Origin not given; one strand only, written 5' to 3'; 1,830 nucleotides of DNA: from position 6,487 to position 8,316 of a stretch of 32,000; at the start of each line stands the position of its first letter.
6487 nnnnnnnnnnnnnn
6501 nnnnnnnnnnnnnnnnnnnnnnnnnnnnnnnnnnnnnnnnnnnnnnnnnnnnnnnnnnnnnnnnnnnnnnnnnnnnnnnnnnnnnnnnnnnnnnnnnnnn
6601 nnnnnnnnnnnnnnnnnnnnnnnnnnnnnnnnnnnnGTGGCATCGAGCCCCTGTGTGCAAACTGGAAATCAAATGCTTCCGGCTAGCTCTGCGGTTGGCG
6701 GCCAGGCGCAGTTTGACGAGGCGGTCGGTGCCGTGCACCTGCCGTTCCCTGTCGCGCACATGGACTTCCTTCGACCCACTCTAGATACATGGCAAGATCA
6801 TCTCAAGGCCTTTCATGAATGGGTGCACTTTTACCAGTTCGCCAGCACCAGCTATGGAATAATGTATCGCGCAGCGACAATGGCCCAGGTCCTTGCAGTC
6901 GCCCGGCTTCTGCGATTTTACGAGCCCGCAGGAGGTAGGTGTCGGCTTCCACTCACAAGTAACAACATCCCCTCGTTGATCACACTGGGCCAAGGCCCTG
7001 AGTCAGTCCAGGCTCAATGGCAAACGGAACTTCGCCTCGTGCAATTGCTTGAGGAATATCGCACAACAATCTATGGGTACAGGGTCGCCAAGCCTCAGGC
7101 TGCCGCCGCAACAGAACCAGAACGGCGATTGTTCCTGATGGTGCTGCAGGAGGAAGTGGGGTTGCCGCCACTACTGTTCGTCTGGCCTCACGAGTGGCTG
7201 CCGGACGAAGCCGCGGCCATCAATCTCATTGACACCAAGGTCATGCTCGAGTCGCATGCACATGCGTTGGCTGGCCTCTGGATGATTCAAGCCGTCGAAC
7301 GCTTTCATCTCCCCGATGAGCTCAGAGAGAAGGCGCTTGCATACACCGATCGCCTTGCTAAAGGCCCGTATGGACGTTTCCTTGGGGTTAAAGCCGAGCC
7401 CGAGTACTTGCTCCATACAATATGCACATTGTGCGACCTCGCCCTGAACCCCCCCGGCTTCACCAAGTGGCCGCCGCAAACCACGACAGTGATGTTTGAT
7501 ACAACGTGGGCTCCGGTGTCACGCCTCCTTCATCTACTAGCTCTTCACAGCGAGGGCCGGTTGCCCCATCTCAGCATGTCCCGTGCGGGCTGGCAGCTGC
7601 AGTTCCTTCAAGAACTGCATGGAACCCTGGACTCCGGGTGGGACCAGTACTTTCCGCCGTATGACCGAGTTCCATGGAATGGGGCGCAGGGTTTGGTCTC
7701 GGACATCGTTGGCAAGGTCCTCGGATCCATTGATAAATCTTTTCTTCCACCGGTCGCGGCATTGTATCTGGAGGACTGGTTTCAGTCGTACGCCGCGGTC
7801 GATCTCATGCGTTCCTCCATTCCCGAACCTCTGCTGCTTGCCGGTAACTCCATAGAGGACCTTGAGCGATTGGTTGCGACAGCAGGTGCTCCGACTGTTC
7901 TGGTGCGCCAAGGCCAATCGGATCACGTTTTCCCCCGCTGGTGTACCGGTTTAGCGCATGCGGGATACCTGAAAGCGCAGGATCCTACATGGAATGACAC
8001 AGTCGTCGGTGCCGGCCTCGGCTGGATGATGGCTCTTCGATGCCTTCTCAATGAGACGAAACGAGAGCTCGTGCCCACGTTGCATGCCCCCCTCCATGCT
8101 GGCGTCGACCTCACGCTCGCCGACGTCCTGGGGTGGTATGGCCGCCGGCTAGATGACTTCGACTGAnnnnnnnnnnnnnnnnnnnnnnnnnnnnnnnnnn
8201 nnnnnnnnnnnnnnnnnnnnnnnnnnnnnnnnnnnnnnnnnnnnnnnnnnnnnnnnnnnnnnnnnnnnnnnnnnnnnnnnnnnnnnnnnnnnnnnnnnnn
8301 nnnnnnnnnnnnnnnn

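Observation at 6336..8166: Orphan two-gene cassette (116-aa acidic/TM protein + ~500-aa HExxH protein) is the only intact cargo of a tRNA-Ser islet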

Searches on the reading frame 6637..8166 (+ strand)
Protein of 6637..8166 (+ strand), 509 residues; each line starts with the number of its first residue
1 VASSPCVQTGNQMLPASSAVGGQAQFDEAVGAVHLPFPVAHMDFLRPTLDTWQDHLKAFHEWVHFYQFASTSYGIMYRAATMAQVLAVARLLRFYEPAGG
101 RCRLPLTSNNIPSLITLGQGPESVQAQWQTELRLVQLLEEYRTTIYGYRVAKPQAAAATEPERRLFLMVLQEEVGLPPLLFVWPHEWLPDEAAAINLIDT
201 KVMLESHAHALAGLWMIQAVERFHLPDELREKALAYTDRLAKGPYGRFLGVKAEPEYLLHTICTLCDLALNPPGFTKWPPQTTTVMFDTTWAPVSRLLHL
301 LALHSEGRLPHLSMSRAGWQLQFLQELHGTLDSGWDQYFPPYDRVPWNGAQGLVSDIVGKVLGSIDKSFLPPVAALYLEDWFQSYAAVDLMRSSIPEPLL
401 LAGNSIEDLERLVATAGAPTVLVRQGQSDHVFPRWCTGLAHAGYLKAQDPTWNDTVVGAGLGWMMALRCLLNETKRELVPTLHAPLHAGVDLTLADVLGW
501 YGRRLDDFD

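Call 4: search_protein_families(library=pfam, proteins=[window:6637-8166:+], max_evalue=1)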
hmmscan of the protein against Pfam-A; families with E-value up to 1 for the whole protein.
window:6637-8166:+ (509 aa): 0 families

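Call 5: search_protein_families(library=padloc, proteins=[window:6637-8166:+], max_evalue=1)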
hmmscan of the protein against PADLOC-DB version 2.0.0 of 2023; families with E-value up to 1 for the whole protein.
window:6637-8166:+ (509 aa): 0 families

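Call 7: find_homologous_proteins(query=window:6637-8166:+)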
Query window:6637-8166:+ (509 aa): 6 proteins with E <= 0.001 among 8000 candidates.
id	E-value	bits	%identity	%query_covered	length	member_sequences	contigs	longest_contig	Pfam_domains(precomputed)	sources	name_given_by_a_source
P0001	0.0e+0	1156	100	98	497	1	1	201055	-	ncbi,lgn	-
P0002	2.8e-202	691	62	98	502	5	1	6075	-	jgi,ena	jgi:hypothetical protein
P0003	6.2e-158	545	51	95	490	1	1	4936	-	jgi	jgi:hypothetical protein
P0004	2.8e-99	352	59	54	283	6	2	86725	-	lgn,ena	-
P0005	3.5e-70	256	34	99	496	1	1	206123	-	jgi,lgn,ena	-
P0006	2.2e-67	246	33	97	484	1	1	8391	-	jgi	jgi:hypothetical protein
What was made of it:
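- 6673..8166 (+): Large gene: 497 aa (alternative GTG start at 6637 gives 509 aa), all-alpha HExxH protein with no TM segment or signal peptide. It equals P0001 (call 7).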

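Call 8: search_protein_families(library=ncbifam, proteins=[window:6637-8166:+], max_evalue=1)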
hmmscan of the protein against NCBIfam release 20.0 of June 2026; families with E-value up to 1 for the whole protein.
window:6637-8166:+ (509 aa): 0 families

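Call 9: search_protein_families(library=phrogs, proteins=[window:6637-8166:+], max_evalue=1)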
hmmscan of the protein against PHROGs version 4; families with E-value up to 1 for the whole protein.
window:6637-8166:+ (509 aa): 1 family
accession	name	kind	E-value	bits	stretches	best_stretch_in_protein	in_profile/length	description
phrog_26900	-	unknown function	0.034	14.6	1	42-130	56-141/262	-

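Call 11: find_encoding_contigs(protein=P0002, flank=10000)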
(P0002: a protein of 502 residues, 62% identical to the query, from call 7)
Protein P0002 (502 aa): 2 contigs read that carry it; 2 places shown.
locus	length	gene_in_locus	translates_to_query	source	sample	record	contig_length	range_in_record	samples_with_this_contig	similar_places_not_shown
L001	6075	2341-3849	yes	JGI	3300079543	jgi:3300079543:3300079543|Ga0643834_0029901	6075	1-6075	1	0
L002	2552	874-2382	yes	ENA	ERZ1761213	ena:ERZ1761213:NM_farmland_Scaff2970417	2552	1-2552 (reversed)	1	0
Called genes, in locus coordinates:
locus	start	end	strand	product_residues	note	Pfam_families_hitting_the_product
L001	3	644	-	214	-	?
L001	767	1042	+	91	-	-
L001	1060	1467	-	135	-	-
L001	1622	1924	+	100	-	-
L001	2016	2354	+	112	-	-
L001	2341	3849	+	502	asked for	-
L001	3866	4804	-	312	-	PF00376:MerR, PF13411:MerR_1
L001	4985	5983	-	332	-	PF00248:Aldo_ket_red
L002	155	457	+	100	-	-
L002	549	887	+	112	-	-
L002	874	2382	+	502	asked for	-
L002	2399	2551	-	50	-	?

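Call 12: find_encoding_contigs(protein=P0005, flank=10000)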
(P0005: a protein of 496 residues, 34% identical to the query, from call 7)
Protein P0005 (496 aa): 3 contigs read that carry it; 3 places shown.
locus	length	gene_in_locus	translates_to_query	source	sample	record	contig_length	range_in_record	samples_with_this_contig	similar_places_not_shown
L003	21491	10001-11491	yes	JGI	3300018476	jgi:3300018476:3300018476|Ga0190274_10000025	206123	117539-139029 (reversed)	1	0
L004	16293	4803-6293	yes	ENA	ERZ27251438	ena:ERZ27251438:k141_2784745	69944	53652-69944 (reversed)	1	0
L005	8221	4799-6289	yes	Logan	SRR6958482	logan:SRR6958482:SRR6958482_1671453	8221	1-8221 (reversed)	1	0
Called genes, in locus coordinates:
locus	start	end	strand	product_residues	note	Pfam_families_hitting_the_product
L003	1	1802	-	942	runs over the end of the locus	PF13620:CarboxypepD_reg, PF25183:OMP_b-brl_4, PF00593:TonB_dep_Rec_b-barrel, PF25183:OMP_b-brl_4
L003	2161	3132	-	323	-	PF00756:Esterase, PF10503:Esterase_PHB, PF20434:BD-FAE (faint), PF00326:Peptidase_S9 (faint)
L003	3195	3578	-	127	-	PF07366:SnoaL, PF12680:SnoaL_2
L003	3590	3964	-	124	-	-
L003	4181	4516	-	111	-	-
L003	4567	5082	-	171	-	-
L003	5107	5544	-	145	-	-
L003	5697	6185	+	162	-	-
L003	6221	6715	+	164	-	-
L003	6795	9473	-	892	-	-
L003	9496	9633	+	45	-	-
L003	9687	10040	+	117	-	-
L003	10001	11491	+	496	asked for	-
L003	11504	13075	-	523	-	PF00413:Peptidase_M10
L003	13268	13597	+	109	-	PF03551:PadR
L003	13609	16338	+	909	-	PF12704:MacB_PCD, PF02687:FtsX, PF12704:MacB_PCD, PF02687:FtsX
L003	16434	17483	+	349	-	-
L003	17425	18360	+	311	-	-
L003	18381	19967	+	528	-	PF13181:TPR_8 (faint), PF13424:TPR_12 (faint)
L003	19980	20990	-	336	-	PF13490:zf-HC2 (weak)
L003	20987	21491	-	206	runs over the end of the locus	PF07638:Sigma70_ECF, PF04542:Sigma70_r2, PF08281:Sigma70_r4_2, PF04545:Sigma70_r4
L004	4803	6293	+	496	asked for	-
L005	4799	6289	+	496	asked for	-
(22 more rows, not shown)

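Call 16: find_encoding_contigs(protein=P0003, flank=10000)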
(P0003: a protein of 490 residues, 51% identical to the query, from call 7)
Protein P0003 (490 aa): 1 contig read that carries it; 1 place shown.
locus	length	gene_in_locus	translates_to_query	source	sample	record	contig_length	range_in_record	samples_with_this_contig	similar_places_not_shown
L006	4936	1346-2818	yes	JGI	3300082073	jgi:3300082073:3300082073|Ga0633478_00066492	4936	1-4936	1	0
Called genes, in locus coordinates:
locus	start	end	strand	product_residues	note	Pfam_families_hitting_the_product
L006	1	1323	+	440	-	?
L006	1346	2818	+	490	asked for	-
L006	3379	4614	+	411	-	PF00872:Transposase_mut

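Call 17: find_encoding_contigs(protein=P0006, flank=10000)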
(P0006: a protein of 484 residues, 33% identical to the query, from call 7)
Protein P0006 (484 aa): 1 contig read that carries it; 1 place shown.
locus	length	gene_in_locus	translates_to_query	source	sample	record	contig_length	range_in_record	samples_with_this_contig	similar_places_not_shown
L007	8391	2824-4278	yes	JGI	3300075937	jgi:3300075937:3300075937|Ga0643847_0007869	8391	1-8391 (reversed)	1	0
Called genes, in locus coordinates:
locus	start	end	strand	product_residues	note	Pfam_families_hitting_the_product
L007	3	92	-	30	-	?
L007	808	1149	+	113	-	PF13384:HTH_23, PF13011:LZ_Tnp_IS481 (weak), PF13518:HTH_28, PF13551:HTH_29, PF13565:HTH_32 (weak)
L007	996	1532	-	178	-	-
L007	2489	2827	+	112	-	-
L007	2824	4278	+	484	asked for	-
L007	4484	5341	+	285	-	PF00149:Metallophos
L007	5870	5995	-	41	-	-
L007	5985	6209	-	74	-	PF01527:HTH_Tnp_1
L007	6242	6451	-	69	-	-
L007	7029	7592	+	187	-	-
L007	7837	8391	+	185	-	?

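Call 18: find_encoding_contigs(protein=P0004, flank=10000)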
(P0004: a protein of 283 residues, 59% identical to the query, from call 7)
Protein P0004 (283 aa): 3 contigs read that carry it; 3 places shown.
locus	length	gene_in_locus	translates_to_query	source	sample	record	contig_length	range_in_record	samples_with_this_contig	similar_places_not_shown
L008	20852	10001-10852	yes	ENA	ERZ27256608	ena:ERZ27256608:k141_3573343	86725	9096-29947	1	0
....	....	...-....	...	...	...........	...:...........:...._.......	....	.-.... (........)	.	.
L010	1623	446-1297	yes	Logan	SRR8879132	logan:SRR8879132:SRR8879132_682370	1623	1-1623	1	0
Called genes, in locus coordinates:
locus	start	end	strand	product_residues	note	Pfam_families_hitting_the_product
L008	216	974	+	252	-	PF00561:Abhydrolase_1, PF12146:Hydrolase_4, PF12697:Abhydrolase_6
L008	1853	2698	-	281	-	PF08659:KR, PF00106:adh_short, PF13561:adh_short_C2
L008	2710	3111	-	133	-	-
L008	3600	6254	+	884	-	PF13191:AAA_16 (weak), PF13401:AAA_22 (weak), PF25873:WHD_MalT, PF17874:TPR_MalT, PF00196:GerE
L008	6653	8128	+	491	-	PF07690:MFS_1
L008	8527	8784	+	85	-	-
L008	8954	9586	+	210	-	PF13405:EF-hand_6 (faint), PF07883:Cupin_2, PF13499:EF-hand_7 (faint), PF00036:EF-hand_1 (faint), PF13202:EF-hand_5 (faint)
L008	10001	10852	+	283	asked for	-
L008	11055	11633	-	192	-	-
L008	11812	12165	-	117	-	-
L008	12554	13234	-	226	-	-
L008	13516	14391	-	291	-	-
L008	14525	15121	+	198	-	PF14200:RicinB_lectin_2, PF00652:Ricin_B_lectin, PF14200:RicinB_lectin_2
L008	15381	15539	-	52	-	-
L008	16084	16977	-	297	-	PF08843:AbiEii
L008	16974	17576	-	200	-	PF13338:AbiEi_4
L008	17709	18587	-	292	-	PF04851:ResIII (weak)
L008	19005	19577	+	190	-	PF00589:Phage_integrase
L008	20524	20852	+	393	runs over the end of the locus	-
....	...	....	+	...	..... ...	-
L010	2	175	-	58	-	?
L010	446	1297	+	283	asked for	-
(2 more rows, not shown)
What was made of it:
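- AbiEi/AbiEii plus an integrase in L008 (call 18).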

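Call 23: find_related_loci(query=A2, collection=genome_contigs, flank=10000)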
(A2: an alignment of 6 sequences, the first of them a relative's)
Query A2 (497 aa) in genome_contigs; peptide patterns used: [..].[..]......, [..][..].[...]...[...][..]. (x = any residue, [..] = any of these).
25 stretches matched a pattern, but none encodes a relative of the query by tblastn (E <= 1e-3).
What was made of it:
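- Tried and rejected: GTDB representative genomes gave no relative (call 23).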

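Call 27: predict_structure(alignment_id=A2)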
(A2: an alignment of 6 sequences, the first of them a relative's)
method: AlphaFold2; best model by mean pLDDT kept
length: 497 residues; sequences in the alignment: 6
mean_pLDDT: 72.5   pTM: 0.78
mean pLDDT of the five models: 72.5, 70.6, 68.2, 62.3, 54.4
residues with pLDDT >= 90: 24; 70-90: 283; 50-70: 155; < 50: 35
segments of 3 or more residues with pLDDT < 50: 1-11, 138-146, 266-268, 329-335
pLDDT, mean of each block of 10 residues (from residue 1): 29 71 71 81 84 77 83 88 74 85 78 83 86 57 54 80 72 56 63 76 82 86 73 54 55 54 51 55 67 70 59 69 55 56 83 84 88 78 55 73 79 64 80 85 86 89 91 79 92 87
secondary structure, 60 per line:
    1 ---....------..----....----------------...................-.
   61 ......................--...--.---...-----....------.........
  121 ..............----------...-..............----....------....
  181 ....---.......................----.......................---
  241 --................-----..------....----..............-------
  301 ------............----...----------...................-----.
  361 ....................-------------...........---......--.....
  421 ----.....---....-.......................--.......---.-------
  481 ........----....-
elements in order: H4-7 E20-23 H40-58 H60-82 H102-105 H112-134 H149-162 E167-170 H177-184 H188-210 H215-237 H243-258 E272-275 H280-293 H307-318 H336-354 H360-380 H394-404 E408-413 E416-420 H425-429 H433-436 H438-460 H463-469 H482-488
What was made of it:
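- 6673..8166 (+): AF2 gives pLDDT 72.5 and pTM 0.78 (call 27).
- On Zincin/gluzincin metallopeptidases: It lies in predicted helix 40-58 (call 27).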

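Call 29: search_protein_representatives(alignment_id=A2)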
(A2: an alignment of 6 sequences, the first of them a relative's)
Query: 6 sequences, 485 profile positions. Proteins with E-value up to 0.001 (for the whole library): 39; up to 1e-10: 26; up to 1e-30: 15. The best 39 are listed.
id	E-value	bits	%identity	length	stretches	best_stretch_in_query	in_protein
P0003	5.4e-237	803.6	-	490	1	11-485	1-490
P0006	1.4e-227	772.6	-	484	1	1-485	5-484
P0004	1.2e-136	472.7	-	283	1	207-485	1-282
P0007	1.7e-111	389.8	-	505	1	1-484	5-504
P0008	6.6e-109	381.2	-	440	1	57-485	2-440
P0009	2.5e-105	369.4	-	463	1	3-446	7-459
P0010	5.2e-101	355.2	-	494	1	1-477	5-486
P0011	5.3e-100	351.9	-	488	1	3-485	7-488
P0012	1.1e-78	281.6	-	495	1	3-485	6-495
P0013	2.9e-78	280.1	-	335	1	1-290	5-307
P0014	9.6e-78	278.5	-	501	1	1-485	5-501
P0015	4.3e-73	263.1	-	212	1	274-485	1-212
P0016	1.9e-64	234.6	-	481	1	6-477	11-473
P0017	1.3e-38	149.4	-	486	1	8-411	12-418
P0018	7.1e-32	127.2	-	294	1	193-485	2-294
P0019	3.6e-26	108.4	-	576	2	10-416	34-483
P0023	1.8e-19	86.3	-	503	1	35-411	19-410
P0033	2.5e-06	42.9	-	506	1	27-127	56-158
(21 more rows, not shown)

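Call 31: fold_search(model_id=the predicted structure, library=pdb)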
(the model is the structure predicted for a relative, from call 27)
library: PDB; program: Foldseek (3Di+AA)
matches with E <= 10: 123; with E <= 0.001: 0
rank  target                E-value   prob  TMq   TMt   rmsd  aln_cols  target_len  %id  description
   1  5mfe_B                3.1e-01  0.11  0.10  0.15  23.0       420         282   10  Designed armadillo repeat protein YIIIM5AII in complex with (RR)4 peptide (released 2017-09-13)
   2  8cwy_A                3.7e-01  0.12  0.12  0.13  26.1       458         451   10  Accurate computational design of genetically encoded 3D protein crystals (released 2023-11-01)
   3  7wiw_B                4.8e-01  0.08  0.10  0.09  26.0       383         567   12  Cryo-EM structure of Mycobacterium tuberculosis irtAB complexed with ATP in an occluded conformation (released 2023-01-25)
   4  5mkk_A                6.0e-01  0.06  0.10  0.08  26.1       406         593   10  Crystal structure of the heterodimeric ABC transporter TmrAB, a homolog of the antigen translocation complex TAP (released 2017-01-18)
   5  9hvy                  6.5e-01  0.05  0.10  0.05  25.6       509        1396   14  Cryo-EM structure of human separase-SCC1 (1-631) fusion protein (released 2026-01-14)
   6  5lm5_A                6.8e-01  0.10  0.12  0.18  20.2       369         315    9  Structure of C-terminal domain from S. cerevisiae Pat1 decapping activator bound to Dcp2 HLM2 peptide (region 435-451) (released 2017-08-16)
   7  9hn0_B                7.4e-01  0.04  0.10  0.05  24.9       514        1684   16  Cryo-EM structure of human separase bound to SCC1 (310-550 aa) (released 2025-09-03)
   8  8fzk_D                8.4e-01  0.06  0.10  0.12  23.4       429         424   12  Dimeric human importin alpha subunit (released 2023-02-08)
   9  5w0v_A                8.4e-01  0.04  0.09  0.06  26.1       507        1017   10  Crystal structure of full-length Kluyveromyces lactis Kap123 with histone H4 1-34 (released 2017-11-01)
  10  5mff_A                8.8e-01  0.04  0.09  0.12  23.5       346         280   13  Designed armadillo repeat protein YIIIM5AII in complex with peptide (RR)5 (released 2017-09-13)
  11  9n96_J                1.4e+00  0.07  0.11  0.15  20.8       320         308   11  CRYO-EM STRUCTURE OF human U7 SM RING IN COMPLEX WITH SYMPLEKIN N-TERMINAL DOMAIN (released 2026-01-21)
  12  9l2f_A                1.4e+00  0.04  0.12  0.12  25.7       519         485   12  Structure of SARM1 bound to M1 and 1AD in the active state (released 2025-03-19)
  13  5zya_C                1.7e+00  0.04  0.12  0.08  25.3       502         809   11  SF3b spliceosomal complex bound to E7107 (released 2018-06-20)
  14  5mfc_A                1.7e+00  0.03  0.08  0.11  23.9       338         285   13  Designed armadillo repeat protein YIIIM5AII in complex with (KR)4-GFP (released 2017-07-19)
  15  4h5y                  1.9e+00  0.05  0.10  0.10  34.1       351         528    9  High-resolution crystal structure of Legionella pneumophila LidA (60-594) (released 2013-09-25)
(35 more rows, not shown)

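Call 32: search_protein_families(library=pfam, alignment_id=A4, max_evalue=1)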
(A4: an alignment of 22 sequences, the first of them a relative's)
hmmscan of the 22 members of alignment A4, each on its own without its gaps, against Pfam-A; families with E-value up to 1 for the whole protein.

A. member 1, P0001 (497 aa): 0 families

B. families by the number of members that match (of 22 scanned): 9 families
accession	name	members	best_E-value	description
PF19907.4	DUF6380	1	0.022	Family of unknown function (DUF6380)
PF19816.4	DUF6299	1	0.033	Family of unknown function (DUF6299)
PF02515.22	CoA_transf_3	1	0.055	CoA-transferase family III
PF06398.17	Pex24p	1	0.057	Integral peroxisomal membrane peroxin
PF15993.10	Fuseless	1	0.1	Fuseless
PF20573.4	DUF6782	1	0.12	Putative metallopeptidase family (DUF6782)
PF25809.1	STEEP1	1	0.18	STEEP1 domain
PF13188.13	PAS_8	1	0.23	PAS domain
PF04728.18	LPP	1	0.28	Lipoprotein leucine-zipper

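Call 33: search_solved_structures(query=A4, max_evalue=10, show_alignments=3)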
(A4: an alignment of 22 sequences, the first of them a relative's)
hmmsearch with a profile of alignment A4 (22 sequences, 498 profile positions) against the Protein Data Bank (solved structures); distinct sequences matched with E-value up to 10: 2.
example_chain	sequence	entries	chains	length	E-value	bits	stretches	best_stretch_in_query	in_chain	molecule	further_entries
2xyk_A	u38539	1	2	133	0.31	13.3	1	357-416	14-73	2-ON-2 HEMOGLOBIN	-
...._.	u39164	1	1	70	0.73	12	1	282-326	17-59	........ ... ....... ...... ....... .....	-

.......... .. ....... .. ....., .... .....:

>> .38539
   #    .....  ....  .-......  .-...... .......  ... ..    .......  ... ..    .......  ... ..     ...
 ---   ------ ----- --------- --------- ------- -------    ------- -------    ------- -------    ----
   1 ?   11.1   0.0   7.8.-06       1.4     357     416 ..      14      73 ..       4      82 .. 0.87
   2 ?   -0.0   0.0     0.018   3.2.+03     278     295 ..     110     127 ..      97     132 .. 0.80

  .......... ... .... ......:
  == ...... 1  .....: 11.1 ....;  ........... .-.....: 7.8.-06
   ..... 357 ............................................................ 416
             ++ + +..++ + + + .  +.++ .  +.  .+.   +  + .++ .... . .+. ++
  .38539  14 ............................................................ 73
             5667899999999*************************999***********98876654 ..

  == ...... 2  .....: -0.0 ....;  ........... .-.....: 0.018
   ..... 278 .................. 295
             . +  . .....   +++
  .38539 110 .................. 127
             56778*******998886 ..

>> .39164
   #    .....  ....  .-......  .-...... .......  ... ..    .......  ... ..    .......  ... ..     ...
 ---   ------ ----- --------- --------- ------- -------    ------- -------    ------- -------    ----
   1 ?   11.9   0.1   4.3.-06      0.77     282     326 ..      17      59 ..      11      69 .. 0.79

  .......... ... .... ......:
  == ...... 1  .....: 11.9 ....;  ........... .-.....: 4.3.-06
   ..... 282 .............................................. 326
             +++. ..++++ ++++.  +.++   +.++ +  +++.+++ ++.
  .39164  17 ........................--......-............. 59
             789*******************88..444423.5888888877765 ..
